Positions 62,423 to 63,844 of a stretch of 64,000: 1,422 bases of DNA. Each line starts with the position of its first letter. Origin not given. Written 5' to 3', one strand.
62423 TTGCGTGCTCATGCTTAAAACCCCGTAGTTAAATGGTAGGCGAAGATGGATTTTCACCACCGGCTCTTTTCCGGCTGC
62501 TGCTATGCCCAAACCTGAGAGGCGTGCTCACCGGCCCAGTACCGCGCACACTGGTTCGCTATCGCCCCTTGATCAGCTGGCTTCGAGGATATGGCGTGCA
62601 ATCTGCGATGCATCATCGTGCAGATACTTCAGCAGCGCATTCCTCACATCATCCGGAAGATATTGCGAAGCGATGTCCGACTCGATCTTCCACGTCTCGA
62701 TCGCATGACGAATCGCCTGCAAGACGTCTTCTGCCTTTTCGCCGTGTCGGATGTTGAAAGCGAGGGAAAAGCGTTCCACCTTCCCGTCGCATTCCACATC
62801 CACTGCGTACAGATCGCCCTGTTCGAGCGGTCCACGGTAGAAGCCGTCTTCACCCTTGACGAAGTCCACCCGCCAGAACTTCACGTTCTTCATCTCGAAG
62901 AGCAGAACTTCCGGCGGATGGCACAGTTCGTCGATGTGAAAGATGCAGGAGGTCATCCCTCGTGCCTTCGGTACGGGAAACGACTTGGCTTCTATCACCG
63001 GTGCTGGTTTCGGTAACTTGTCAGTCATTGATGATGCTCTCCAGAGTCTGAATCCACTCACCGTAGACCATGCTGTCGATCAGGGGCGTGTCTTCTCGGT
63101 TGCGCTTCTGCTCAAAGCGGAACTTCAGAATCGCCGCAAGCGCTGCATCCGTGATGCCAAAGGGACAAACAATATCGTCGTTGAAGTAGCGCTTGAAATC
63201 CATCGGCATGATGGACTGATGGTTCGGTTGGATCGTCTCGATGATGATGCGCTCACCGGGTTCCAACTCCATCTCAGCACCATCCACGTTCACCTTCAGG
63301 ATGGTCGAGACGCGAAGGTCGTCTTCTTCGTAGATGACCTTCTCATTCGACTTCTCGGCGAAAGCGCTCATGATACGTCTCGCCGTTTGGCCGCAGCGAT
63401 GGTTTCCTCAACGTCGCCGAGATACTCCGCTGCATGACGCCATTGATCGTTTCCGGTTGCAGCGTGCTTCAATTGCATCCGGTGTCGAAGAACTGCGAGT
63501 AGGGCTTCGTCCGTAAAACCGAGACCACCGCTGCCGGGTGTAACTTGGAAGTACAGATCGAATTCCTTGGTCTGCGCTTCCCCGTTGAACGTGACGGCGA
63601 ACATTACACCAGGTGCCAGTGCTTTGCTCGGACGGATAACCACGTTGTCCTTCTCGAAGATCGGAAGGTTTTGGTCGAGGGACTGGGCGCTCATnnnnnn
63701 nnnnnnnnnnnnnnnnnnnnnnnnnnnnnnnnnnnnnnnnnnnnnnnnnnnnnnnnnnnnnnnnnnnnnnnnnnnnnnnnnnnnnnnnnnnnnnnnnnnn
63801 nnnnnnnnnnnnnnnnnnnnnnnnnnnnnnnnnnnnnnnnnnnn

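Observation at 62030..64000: Tandem array of at least four small paralogous genes on the reverse strand (family motif G-x-T-D/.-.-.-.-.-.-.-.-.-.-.)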

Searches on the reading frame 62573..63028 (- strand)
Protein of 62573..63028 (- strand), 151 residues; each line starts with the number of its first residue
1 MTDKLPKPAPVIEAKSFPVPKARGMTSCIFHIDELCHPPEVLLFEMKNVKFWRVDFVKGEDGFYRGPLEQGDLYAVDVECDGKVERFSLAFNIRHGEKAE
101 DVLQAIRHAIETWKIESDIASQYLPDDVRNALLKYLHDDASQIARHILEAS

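Call 5: search_protein_families(library=pfam, proteins=[window:62573-63028:-], max_evalue=1)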
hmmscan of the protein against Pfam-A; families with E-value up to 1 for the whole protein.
window:62573-63028:- (151 aa): 0 families

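Call 6: search_protein_families(library=phrogs, proteins=[window:62573-63028:-], max_evalue=1)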
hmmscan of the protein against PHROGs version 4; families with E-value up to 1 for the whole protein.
window:62573-63028:- (151 aa): 0 families

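Call 45: search_solved_structures(query=A5, max_evalue=10, show_alignments=2)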
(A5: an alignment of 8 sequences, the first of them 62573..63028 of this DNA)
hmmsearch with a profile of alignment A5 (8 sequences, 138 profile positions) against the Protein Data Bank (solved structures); distinct sequences matched with E-value up to 10: 7.
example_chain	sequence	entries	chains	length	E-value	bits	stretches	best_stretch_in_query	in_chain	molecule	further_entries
8j07_c2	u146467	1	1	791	0.064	16.4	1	69-132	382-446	IQ and ubiquitin-like domain-containing protein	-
9fqr_Ij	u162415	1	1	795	0.28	14.3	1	69-132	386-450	IQ motif and ubiquitin domain containing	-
5bok_A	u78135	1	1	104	0.63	13.1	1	37-79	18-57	Ferredoxin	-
7qcq_AAA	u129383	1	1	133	0.67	13.1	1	33-70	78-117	VHH Z70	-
8pii_A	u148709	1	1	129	0.92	12.6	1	33-68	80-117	VHH Z70 Mutant 3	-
8op0_A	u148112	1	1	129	1.1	12.4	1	33-67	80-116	VHH Z70 mutant 20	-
8opi_A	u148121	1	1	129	1.1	12.4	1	33-67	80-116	VHH Z70 mutant 1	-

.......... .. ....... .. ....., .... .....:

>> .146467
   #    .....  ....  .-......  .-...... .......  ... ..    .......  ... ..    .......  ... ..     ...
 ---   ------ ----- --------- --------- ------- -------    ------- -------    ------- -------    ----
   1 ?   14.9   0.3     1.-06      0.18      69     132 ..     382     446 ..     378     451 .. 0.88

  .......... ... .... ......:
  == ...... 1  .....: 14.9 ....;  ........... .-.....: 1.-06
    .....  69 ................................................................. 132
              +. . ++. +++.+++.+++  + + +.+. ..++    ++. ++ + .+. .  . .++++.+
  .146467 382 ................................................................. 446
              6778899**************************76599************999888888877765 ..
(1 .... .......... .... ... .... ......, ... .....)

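Call 70: predict_structure(alignment_id=A8)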
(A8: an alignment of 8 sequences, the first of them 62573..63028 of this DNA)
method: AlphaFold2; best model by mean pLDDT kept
length: 151 residues; sequences in the alignment: 8
mean_pLDDT: 75.5   pTM: 0.64
mean pLDDT of the five models: 75.5, 72.9, 67.4, 57.1, 54.9
residues with pLDDT >= 90: 34; 70-90: 70; 50-70: 17; < 50: 30
segments of 3 or more residues with pLDDT < 50: 1-4, 6-21, 23-32
pLDDT, mean of each block of 10 residues (from residue 1): 44 45 45 62 93 90 86 89 87 73 86 76 83 91 83 57
secondary structure, 60 per line:
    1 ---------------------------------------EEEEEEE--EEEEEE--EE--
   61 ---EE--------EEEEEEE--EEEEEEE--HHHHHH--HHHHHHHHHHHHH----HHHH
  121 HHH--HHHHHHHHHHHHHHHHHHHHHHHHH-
elements in order: E40-46 E49-54 E74-80 E83-89 H92-97 H100-112 H117-123 H126-150

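Call 73: fold_search(model_id=the predicted structure, library=pdb)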
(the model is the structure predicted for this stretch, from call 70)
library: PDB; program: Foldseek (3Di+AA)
matches with E <= 10: 1390; with E <= 0.001: 0
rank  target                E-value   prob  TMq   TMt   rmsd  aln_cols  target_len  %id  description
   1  8s72_L                1.1e-01  0.18  0.16  0.11  13.0        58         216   17  Crystal structure of neutralizing Fab Eq4.Dp46-3D from equine antivenom bound to a consensus short chain three finger  (released 2025-09-10)
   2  4org_F                1.2e-01  0.20  0.15  0.12  12.9        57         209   14  Crystal structure of human Fab CAP256-VRC26.04, a potent V1V2-directed HIV-1 neutralizing antibody (released 2014-02-26)
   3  9qdo_A                1.2e-01  0.13  0.16  0.22  11.1       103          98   14  Crystal structure of the aromatic oligoamide foldamer binder Nanofitin C10 fused to a coiled-coil domain (released 2026-03-18)
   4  7mf8_L                1.7e-01  0.14  0.14  0.11  13.1        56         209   12  Crystal structure of antibody 10E8v4-P100fA Fab in space group P6422 (released 2021-07-14)
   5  9i3x_L                1.7e-01  0.14  0.15  0.11  13.2        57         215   14  Structure of anti-EV71 human monoclonal antibody 16-2-11B Fab (released 2026-02-04)
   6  6sy0_A                1.9e-01  0.41  0.20  0.22   7.8        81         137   15  Structure of the Plasmodium falciparum SIP2 DNA-binding AP2 tandem repeat in complex with two SPE2 half-sites (released 2020-10-07)
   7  7mf1_L                1.9e-01  0.15  0.15  0.11  13.2        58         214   14  Crystal structure of SARS-CoV-2 receptor binding domain in complex with neutralizing antibody 47D1 (released 2021-05-12)
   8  7ryv_L                1.9e-01  0.14  0.14  0.11  12.8        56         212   14  Anti-HIV neutralizing antibody Ab1573 Fab isolated from sequentially immunized macaques (released 2022-01-19)
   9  5muh_A                2.0e-01  0.15  0.15  0.12  12.7        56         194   14  Crystal structure of an amyloidogenic light chain dimer H7 (released 2017-12-13)
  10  6pzh_L                2.0e-01  0.15  0.15  0.11  12.9        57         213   14  Crystal structure of human NA-22 Fab (released 2019-12-04)
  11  3lrs_B                2.1e-01  0.14  0.15  0.11  13.1        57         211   14  Structure of PG16, an antibody with broad and potent neutralization of HIV-1 (released 2010-06-09)
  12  7cho_L                2.1e-01  0.14  0.15  0.11  12.9        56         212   12  Crystal structure of SARS-CoV-2 antibody P5A-1D2 with RBD (released 2021-05-19)
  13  5cey_C                2.3e-01  0.13  0.15  0.11  13.4        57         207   12  Crystal Structure of Fab 9H+3L, a putative precursor of the PGT121 family of potent HIV-1 antibodies (released 2015-12-23)
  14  5w08_L                2.4e-01  0.13  0.15  0.11  13.1        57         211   14  A/Texas/50/2012(H3N2) Influenza hemagglutinin in complex with K03.12 Fab (released 2018-02-14)
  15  7ryv_J                2.4e-01  0.12  0.14  0.11  12.9        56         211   12  Anti-HIV neutralizing antibody Ab1573 Fab isolated from sequentially immunized macaques (released 2022-01-19)
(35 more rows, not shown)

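Call 82: search_dna_similar(query=window:62573-63028:-, collection=phages, mode=protein, max_rows=15, max_evalue=1)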
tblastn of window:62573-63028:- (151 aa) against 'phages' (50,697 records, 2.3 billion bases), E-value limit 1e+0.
No match.

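Call 95: search_protein_families(library=ncbifam, proteins=[window:62573-63028:-], max_evalue=1)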
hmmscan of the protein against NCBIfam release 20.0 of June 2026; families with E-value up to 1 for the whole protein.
window:62573-63028:- (151 aa): 2 families
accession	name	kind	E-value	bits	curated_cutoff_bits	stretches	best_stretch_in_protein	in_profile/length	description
TIGR00722.1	ttdA_fumA_fumB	subfamily_domain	0.094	11.9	100.65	1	119-150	11-42/273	hydrolyase, tartrate alpha subunit/fumarate domain protein, Fe-S type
NF052579.1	BetMthstMoxSdmAMthl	equivalog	0.11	11.5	600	1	17-114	249-340/351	4beta-methylsterol monooxygenase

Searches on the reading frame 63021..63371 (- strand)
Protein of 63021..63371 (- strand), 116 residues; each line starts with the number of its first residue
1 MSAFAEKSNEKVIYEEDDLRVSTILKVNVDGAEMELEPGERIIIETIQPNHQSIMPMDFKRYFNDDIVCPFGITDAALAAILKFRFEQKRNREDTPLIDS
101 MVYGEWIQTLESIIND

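Call 5: search_protein_families(library=pfam, proteins=[window:63021-63371:-], max_evalue=1)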
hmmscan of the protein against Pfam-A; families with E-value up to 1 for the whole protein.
window:63021-63371:- (116 aa): 0 families

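Call 6: search_protein_families(library=phrogs, proteins=[window:63021-63371:-], max_evalue=1)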
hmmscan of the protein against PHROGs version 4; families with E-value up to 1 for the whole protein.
window:63021-63371:- (116 aa): 0 families

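Call 44: search_solved_structures(query=A4, max_evalue=10, show_alignments=2)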
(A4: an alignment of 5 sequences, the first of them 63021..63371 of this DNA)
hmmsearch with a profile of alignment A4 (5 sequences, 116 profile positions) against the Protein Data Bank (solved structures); distinct sequences matched with E-value up to 10: 1.
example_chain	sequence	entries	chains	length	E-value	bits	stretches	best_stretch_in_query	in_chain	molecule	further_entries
6e11_1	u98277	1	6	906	1.2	12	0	71-95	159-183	Heat shock protein 101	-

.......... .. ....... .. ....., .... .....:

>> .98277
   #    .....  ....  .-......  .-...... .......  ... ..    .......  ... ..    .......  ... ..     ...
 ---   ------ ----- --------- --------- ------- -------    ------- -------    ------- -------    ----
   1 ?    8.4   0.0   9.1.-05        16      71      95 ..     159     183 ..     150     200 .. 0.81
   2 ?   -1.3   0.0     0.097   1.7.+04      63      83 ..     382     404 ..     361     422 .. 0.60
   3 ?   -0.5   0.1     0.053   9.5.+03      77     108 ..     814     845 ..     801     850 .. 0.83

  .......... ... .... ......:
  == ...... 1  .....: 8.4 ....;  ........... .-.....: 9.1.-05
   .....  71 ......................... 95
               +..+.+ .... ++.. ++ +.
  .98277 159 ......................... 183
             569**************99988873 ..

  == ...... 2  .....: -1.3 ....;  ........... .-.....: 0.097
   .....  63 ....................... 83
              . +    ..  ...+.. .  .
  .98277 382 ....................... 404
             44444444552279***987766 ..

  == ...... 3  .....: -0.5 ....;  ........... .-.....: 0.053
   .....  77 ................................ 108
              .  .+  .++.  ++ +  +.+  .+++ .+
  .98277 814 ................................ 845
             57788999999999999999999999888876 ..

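Call 81: search_dna_similar(query=window:63021-63371:-, collection=phages, mode=protein, max_rows=15, max_evalue=1)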
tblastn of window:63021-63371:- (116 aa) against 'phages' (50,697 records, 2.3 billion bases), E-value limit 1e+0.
No match.

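Call 95: search_protein_families(library=ncbifam, proteins=[window:63021-63371:-], max_evalue=1)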
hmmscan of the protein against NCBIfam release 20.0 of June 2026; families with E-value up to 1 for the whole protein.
window:63021-63371:- (116 aa): 0 families

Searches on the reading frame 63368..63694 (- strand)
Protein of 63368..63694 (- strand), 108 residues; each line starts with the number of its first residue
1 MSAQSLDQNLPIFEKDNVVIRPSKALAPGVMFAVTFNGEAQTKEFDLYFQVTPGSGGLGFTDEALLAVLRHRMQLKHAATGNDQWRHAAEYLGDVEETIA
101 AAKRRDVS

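Call 5: search_protein_families(library=pfam, proteins=[window:63368-63694:-], max_evalue=1)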
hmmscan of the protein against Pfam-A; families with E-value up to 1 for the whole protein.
window:63368-63694:- (108 aa): 1 family
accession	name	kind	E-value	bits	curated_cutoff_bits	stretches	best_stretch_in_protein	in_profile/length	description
PF00717.28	Peptidase_S24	-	0.11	12.7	23.3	1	12-46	49-83/116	Peptidase S24-like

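Call 6: search_protein_families(library=phrogs, proteins=[window:63368-63694:-], max_evalue=1)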
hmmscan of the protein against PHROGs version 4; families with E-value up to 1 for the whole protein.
window:63368-63694:- (108 aa): 1 family
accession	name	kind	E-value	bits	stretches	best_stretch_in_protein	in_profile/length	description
phrog_2428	-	unknown function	0.053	14.6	1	23-77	33-91/131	-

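Call 18: search_dna_similar(query=window:63368-63694:-, collection=phages, mode=protein, max_rows=30, max_evalue=1)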
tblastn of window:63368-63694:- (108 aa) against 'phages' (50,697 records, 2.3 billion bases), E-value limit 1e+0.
No match.

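Call 20: find_homologous_proteins(query=window:63368-63694:-, max_evalue=0.01)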
Query window:63368-63694:- (108 aa): 1 proteins with E <= 0.01 among 10 candidates.
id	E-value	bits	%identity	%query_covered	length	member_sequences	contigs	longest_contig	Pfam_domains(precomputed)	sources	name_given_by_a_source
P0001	1.7e-64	232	100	100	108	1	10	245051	-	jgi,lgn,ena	jgi:hypothetical protein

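Call 38: find_homologous_proteins(query=A2, max_evalue=10)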
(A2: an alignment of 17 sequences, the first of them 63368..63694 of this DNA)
Query A2 (17 sequences) (108 aa, profile of the alignment): 9 proteins with E <= 10 among 8000 candidates.
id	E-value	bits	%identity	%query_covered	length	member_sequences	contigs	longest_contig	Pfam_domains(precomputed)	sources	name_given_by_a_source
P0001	1.1e-25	108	100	100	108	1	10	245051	-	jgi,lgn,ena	jgi:hypothetical protein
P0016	9.1e-25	105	-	-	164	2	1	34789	-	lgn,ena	-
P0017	9.5e-25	105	-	-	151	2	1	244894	-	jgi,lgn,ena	-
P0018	2.9e-24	103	-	-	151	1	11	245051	-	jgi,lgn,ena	jgi:hypothetical protein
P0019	1.1e-21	95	-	-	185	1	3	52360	-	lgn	-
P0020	3.5e-21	93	-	-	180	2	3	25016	-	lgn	-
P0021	5.8e-20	89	-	-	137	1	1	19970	-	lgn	-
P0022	2.6e-14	71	71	6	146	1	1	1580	-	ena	-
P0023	8.7e-1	27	28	23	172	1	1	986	-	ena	-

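Call 43: search_solved_structures(query=A3, max_evalue=10, show_alignments=2)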
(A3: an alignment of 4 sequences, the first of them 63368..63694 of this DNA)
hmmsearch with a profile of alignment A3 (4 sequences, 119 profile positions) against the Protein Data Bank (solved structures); distinct sequences matched with E-value up to 10: 9.
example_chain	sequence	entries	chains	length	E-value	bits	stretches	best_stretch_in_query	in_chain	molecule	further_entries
9vwe_E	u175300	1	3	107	0.059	16.7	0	34-69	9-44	2D10 light chain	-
7mxp_J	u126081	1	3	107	0.49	13.8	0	34-69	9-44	LP5 Fab Light Chain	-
9q69_D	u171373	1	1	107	0.67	13.3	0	34-69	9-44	RP.057 Light Chain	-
6nfc_L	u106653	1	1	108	0.84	13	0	34-69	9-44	BG18-like precursor HMP42 fragment antigen binding light chain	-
4aiz_A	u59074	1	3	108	0.87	12.9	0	34-69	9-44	V2-17 PROTEIN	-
4aiz_B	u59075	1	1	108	0.89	12.9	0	34-69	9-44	V2-17 PROTEIN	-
6nf5_L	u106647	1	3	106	0.94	12.8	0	34-69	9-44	BG18-like precursor HMP1 fragment antigen binding light chain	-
8ejj_J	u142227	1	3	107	1.3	12.4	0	34-70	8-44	S370.7 light chain Fab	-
6phd_L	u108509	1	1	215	1.7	12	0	34-69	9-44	2586 Antibody Fab, Light Chain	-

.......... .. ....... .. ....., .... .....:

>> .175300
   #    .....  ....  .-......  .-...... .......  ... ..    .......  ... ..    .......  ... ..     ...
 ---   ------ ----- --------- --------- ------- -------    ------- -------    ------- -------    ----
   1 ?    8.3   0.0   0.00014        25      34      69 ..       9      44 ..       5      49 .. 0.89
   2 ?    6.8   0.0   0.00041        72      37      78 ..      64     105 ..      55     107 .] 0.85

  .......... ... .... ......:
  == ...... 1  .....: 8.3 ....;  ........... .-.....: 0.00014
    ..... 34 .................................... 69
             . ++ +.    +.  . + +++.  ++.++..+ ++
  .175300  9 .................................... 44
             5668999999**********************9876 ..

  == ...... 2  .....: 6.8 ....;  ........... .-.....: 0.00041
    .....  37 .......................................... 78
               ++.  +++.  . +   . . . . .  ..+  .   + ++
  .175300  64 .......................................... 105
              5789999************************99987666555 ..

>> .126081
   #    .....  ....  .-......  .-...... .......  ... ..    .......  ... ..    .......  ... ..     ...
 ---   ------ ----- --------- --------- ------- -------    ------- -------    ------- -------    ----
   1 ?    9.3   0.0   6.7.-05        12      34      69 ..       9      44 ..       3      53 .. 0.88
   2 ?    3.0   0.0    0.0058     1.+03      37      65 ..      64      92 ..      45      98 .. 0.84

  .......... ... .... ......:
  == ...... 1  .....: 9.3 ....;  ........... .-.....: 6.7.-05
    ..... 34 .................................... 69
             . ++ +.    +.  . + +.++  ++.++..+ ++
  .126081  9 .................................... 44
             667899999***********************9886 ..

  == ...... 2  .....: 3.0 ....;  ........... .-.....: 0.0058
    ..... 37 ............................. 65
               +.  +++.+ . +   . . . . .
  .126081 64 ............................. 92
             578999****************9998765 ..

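Call 68: predict_structure(alignment_id=A7)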
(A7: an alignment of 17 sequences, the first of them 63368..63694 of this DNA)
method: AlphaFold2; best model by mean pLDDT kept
length: 108 residues; sequences in the alignment: 17
mean_pLDDT: 73.2   pTM: 0.46
mean pLDDT of the five models: 73.2, 71.7, 69.0, 66.4, 65.9
residues with pLDDT >= 90: 20; 70-90: 45; 50-70: 33; < 50: 10
segments of 3 or more residues with pLDDT < 50: 1-4, 52-54
pLDDT, mean of each block of 10 residues (from residue 1): 55 74 60 68 64 53 82 91 95 88 75
secondary structure, 60 per line:
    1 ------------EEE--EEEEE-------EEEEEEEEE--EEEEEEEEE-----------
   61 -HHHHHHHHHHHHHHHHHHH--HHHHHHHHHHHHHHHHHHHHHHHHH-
elements in order: E13-15 E18-22 E30-38 E41-49 H62-80 H83-107

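Call 72: fold_search(model_id=the predicted structure, library=pdb)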
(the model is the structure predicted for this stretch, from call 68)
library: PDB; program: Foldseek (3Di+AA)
matches with E <= 10: 224; with E <= 0.001: 0
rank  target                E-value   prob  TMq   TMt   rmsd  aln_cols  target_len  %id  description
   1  8rhz_B                1.5e-01  0.47  0.29  0.04  13.2        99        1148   12  Structure of CUL9-RBX1 ubiquitin E3 ligase complex in unneddylated conformation - symmetry expanded unneddylated dimer (released 2024-04-17)
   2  9eez                  3.2e-01  0.33  0.26  0.12  11.4        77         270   12  STEP (PTPN5) with active-site disulfide bond and covalent ligand bound to distal C505 and C518 (released 2024-12-11)
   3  9z3q_F                5.9e-01  0.35  0.31  0.30  12.7       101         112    9  Cryo-EM structure of KSHV glycoprotein gHgL in complex with MLKH3 and MLKH10 FABs (released 2025-12-10)
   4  9n81_C                6.3e-01  0.35  0.33  0.17  14.2        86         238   10  A gap-filling complex with Pol mu engaged in the NHEJ Pathway (released 2025-04-23)
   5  8rhz_A                8.0e-01  0.23  0.30  0.04  12.5        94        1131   12  Structure of CUL9-RBX1 ubiquitin E3 ligase complex in unneddylated conformation - symmetry expanded unneddylated dimer (released 2024-04-17)
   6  6j5i_H                8.0e-01  0.11  0.26  0.22  11.3       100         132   11  Cryo-EM structure of the mammalian DP-state ATP synthase (released 2019-06-26)
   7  8q7e_J                1.1e+00  0.11  0.24  0.04  13.3        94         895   12  Structure of CUL9-RBX1 ubiquitin E3 ligase complex - hexameric assembly (released 2024-04-17)
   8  8q7e_B                1.1e+00  0.11  0.24  0.04  13.3        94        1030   12  Structure of CUL9-RBX1 ubiquitin E3 ligase complex - hexameric assembly (released 2024-04-17)
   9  3brh_A                1.2e+00  0.05  0.16  0.08  10.9        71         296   15  Protein Tyrosine Phosphatase PTPN-22 (Lyp) bound to the mono-Phosphorylated Lck active site peptide (released 2009-02-17)
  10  2bv5                  1.2e+00  0.15  0.26  0.12  11.4        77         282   12  CRYSTAL STRUCTURE OF THE HUMAN PROTEIN TYROSINE PHOSPHATASE PTPN5 AT 1.8A RESOLUTION (released 2005-07-14)
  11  7czf_F                1.3e+00  0.20  0.28  0.26   9.3        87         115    9  Crystal structure of Kaposi Sarcoma associated herpesvirus (KSHV ) gHgL in complex with the ligand binding domian (LBD (released 2020-10-21)
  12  4r6v                  1.3e+00  0.16  0.26  0.12   9.8        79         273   18  Crystal Structure of FGF Receptor (FGFR) 4 Kinase Harboring the V550L Gate-Keeper Mutation in Complex with FIIN-3, an Ir (released 2014-10-29)
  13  9dvi_B                1.3e+00  0.10  0.24  0.13  13.5        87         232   17  Hetero-hexameric Hsp70-Hsp40-DafA complex (released 2025-10-22)
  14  8q7h_B                1.3e+00  0.10  0.24  0.04  13.3        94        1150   12  Structure of CUL9-RBX1 ubiquitin E3 ligase complex in unneddylated and neddylated conformation - focused cullin dimer (released 2024-04-17)
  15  7xre_D                1.3e+00  0.07  0.19  0.08  18.2        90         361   16  Crystal structure of DgpA (released 2023-02-15)
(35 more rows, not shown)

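Call 95: search_protein_families(library=ncbifam, proteins=[window:63368-63694:-], max_evalue=1)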
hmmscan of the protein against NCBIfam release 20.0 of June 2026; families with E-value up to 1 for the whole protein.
window:63368-63694:- (108 aa): 0 families
